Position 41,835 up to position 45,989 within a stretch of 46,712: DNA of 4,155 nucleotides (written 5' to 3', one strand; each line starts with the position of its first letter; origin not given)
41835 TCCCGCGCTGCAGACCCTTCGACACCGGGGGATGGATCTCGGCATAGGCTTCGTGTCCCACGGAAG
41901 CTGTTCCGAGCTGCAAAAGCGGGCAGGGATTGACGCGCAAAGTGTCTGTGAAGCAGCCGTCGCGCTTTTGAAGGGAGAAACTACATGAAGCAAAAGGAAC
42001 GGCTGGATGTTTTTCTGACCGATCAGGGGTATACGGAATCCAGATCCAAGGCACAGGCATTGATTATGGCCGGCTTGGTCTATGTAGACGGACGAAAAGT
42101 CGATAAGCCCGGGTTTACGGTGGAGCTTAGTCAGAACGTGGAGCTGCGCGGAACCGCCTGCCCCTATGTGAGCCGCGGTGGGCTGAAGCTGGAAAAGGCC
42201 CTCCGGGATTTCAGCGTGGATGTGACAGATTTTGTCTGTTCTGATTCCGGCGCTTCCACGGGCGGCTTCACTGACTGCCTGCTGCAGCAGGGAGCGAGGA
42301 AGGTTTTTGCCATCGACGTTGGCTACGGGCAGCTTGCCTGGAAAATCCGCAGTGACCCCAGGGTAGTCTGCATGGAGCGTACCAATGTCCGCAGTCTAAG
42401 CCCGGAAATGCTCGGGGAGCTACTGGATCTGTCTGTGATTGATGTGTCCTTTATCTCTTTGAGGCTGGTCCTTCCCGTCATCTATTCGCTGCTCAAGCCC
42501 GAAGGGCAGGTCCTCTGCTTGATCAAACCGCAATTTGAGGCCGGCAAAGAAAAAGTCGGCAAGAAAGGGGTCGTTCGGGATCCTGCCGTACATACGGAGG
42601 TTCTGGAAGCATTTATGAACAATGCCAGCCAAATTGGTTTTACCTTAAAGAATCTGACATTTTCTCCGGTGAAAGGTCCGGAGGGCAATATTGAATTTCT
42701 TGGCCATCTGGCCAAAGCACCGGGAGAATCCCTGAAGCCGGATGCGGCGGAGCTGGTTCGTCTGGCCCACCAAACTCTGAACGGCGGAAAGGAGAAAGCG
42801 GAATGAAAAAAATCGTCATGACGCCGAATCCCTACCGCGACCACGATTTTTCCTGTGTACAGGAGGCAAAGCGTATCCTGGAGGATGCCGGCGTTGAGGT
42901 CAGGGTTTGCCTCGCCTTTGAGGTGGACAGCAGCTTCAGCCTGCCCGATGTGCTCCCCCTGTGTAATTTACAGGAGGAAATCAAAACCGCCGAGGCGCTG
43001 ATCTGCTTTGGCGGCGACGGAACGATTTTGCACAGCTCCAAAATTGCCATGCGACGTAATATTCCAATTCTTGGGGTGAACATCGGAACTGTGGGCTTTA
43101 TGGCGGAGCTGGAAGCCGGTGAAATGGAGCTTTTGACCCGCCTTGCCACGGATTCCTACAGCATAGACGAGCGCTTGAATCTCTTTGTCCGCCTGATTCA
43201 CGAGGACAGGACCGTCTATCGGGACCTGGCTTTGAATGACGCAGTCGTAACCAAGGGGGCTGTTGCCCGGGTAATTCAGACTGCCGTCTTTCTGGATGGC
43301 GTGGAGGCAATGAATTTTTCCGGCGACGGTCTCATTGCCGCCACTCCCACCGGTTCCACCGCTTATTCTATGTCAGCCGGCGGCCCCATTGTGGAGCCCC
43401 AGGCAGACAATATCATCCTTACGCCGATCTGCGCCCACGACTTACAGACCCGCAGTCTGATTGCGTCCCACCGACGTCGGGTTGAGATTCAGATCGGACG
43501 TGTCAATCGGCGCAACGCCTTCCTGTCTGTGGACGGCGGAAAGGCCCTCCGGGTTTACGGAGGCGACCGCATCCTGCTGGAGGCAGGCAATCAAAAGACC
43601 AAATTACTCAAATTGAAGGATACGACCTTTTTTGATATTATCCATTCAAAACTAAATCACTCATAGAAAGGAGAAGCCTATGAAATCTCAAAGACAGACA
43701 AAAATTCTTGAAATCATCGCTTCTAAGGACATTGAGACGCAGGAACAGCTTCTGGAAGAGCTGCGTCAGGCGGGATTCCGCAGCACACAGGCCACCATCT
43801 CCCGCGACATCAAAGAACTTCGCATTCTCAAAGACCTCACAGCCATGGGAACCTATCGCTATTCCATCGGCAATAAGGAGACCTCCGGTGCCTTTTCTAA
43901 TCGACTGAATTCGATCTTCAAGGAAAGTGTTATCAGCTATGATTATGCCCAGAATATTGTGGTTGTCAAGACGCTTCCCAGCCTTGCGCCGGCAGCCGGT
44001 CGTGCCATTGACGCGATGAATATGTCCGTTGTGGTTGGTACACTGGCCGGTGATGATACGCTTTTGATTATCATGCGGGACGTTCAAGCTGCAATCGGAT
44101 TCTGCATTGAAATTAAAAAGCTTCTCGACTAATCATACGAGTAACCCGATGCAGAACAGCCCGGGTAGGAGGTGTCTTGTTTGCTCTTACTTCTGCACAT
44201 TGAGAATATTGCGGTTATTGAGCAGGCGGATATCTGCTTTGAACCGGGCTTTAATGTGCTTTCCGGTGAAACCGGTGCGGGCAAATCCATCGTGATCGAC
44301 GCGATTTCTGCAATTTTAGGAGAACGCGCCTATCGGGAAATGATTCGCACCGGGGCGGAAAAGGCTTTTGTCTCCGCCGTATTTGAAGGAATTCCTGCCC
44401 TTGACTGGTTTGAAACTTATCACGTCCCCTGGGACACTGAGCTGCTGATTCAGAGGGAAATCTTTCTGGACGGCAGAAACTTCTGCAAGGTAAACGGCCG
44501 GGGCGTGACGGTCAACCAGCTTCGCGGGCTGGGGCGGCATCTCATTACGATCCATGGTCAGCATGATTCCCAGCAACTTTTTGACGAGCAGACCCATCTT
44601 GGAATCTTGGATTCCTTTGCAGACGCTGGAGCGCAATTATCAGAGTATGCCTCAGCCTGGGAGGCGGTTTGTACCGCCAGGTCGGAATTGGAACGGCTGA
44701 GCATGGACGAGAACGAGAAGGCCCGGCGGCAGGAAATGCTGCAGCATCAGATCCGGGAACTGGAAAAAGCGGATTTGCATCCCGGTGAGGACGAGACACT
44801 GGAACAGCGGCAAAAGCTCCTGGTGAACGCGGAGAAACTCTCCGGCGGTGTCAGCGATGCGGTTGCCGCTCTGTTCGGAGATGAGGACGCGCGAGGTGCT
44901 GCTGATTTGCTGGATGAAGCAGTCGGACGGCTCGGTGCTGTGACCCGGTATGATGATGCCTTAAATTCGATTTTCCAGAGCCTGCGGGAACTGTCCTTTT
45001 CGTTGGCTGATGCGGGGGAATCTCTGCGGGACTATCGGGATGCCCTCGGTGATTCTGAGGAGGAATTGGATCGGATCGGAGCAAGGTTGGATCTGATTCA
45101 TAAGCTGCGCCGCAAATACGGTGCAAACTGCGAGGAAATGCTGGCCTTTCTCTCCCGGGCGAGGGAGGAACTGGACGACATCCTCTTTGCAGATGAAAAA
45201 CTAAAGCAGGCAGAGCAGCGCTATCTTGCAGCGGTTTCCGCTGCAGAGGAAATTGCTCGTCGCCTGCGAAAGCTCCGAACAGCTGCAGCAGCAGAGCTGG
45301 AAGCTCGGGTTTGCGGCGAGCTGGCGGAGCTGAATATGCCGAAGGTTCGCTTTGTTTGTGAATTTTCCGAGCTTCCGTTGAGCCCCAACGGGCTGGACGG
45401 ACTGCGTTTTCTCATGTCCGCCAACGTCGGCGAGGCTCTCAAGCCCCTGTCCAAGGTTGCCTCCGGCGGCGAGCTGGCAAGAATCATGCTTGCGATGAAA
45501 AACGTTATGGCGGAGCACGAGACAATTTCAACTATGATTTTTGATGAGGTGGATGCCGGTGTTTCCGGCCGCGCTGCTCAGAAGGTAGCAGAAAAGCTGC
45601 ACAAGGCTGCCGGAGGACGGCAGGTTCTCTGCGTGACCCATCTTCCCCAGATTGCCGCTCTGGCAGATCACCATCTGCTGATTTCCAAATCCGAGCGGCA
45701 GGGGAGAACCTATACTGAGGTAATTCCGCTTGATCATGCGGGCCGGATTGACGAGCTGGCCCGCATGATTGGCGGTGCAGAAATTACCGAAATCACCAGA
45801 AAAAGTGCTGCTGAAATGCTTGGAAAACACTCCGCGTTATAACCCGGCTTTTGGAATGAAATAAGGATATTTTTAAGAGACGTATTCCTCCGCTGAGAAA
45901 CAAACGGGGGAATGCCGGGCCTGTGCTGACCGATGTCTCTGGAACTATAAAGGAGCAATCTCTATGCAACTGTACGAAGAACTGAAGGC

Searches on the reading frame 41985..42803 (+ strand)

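Call 5: search_protein_families(library=pfam, proteins=[window:41985-42803:+], max_evalue=0.01)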
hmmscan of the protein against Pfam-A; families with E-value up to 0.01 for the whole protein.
window:41985-42803:+ (273 aa): 3 families
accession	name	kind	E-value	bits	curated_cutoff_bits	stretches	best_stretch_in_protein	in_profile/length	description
PF01728.25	FtsJ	-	1.7e-42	145.9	24.1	1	61-241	1-178/181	FtsJ-like methyltransferase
PF01479.30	S4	-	8.5e-14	51.5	22.8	1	5-49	1-45/48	S4 domain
PF22421.1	SYY_C-terminal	-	0.0043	17.3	27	1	3-53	17-67/83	Tyrosine--tRNA ligase SYY-like C-terminal domain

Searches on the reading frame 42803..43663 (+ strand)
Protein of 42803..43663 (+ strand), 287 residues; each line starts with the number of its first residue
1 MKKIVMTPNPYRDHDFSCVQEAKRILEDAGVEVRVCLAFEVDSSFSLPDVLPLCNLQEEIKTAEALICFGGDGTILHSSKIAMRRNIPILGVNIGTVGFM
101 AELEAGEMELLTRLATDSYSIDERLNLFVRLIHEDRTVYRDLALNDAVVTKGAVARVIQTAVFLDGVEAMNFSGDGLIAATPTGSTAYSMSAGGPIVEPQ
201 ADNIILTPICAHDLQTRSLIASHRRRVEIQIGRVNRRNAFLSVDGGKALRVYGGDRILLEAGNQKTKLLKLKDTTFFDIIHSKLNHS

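Call 7: search_protein_families(library=ncbifam, proteins=[window:42803-43663:+], max_evalue=0.001)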
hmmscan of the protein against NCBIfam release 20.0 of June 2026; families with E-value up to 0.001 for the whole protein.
window:42803-43663:+ (287 aa): 18 families
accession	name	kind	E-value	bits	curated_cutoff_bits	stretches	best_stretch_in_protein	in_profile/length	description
NF002892.0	PRK03372.1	equivalog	4.5e-63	213.4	299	1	2-284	6-292/312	NAD kinase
NF002306.0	PRK01231.1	equivalog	4.3e-55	186.9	316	1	53-285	57-290/299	NAD(+) kinase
NF002521.0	PRK01911.1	equivalog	6.2e-53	180.1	309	1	3-285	2-285/292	NAD kinase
NF010678.0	PRK14076.1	equivalog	3.2e-51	174.9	493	1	53-285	340-568/570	bifunctional NADP phosphatase/NAD kinase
NF002561.0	PRK02155.1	equivalog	1e-47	162.9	371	1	51-285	53-286/297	NAD kinase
NF002732.0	PRK02649.1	equivalog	1.1e-47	163.1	348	1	62-285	68-290/305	NAD(+) kinase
NF002893.0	PRK03378.1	equivalog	4.9e-47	160.7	386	1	40-286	42-287/292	NAD(+) kinase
NF002984.0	PRK03708.1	equivalog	7.7e-47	160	326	1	29-280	28-269/277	NAD(+) kinase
NF002579.0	PRK02231.1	equivalog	2.6e-45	155.1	459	1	9-285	20-295/301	NAD(+) kinase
NF002731.0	PRK02645.1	equivalog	1.1e-42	146.5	312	1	56-285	51-291/305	NAD(+) kinase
NF010679.0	PRK14077.1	equivalog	4e-42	144.5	343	1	19-285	27-284/287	NAD(+) kinase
NF003391.0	PRK04539.1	equivalog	2.4e-41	141.8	470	1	54-285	60-290/296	inorganic polyphosphate/ATP-NAD kinase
NF002255.0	PRK01185.1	subfamily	5.1e-41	140.5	304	1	62-283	52-264/271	NAD(+) kinase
NF010677.0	PRK14075.1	equivalog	5e-34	118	260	1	61-285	41-251/257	NAD(+) kinase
NF003406.0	PRK04761.1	equivalog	1.3e-27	96.6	211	1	58-241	32-213/257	NAD kinase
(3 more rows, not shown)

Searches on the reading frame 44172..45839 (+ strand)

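Call 7: search_protein_families(library=ncbifam, proteins=[window:44172-45839:+], max_evalue=0.001)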
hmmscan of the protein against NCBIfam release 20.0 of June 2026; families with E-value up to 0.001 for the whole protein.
window:44172-45839:+ (556 aa): 16 families
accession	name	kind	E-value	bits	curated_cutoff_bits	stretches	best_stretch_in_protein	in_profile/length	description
TIGR00634.1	recN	equivalog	1.8e-154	515.8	407.85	1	5-551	2-562/563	DNA repair protein RecN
NF008121.0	PRK10869.1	equivalog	2.6e-119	399.3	418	1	5-550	2-551/553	DNA repair protein RecN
TIGR02169.1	SMC_prok_A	equivalog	3e-12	45.1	729.4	1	18-57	16-55/1165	chromosome segregation protein SMC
TIGR02857.1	CydD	equivalog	2.4e-07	30.1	435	1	429-502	458-527/529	thiol reductant ABC exporter subunit CydD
NF041034.1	Rad50_Sulf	equivalog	1.2e-06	26.8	1000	1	9-72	7-74/872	DNA double-strand break repair ATPase Rad50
NF002244.0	PRK01156.1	equivalog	2.7e-06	25.8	847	1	9-67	7-69/895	DNA double-strand break repair ATPase Rad50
NF040873.1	AztA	equivalog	4.4e-06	26.4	220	0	430-503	120-190/191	zinc ABC transporter ATP-binding protein AztA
TIGR00611.2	recf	equivalog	4.6e-06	26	172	1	8-72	4-73/339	DNA replication/repair protein RecF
NF003034.1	PRK03918.1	equivalog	8.1e-06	24.1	700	0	8-49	6-47/878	DNA double-strand break repair ATPase Rad50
NF045487.1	ASRP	equivalog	2.7e-05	23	300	1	12-70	1-57/593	archaea-specific SMC-related protein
NF002572.0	PRK02224.1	equivalog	4.3e-05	22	1087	1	8-72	6-75/888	DNA double-strand break repair ATPase Rad50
TIGR02168.1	SMC_prok_B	equivalog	8e-05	20.6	567.35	0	169-371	712-939/1181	chromosome segregation protein SMC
TIGR04521.1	ECF_ATPase_2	equivalog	0.00013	21.2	330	0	431-508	146-222/279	energy-coupling factor transporter ATPase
NF047739.1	antiphage_MADS3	equivalog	0.00018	20.8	420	0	427-512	314-397/427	methylation-associated defense system AAA family ATPase MAD3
NF045780.1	TrlF_fam_ATP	equivalog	0.00037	19.3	350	1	17-376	301-681/944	TrlF family AAA-like ATPase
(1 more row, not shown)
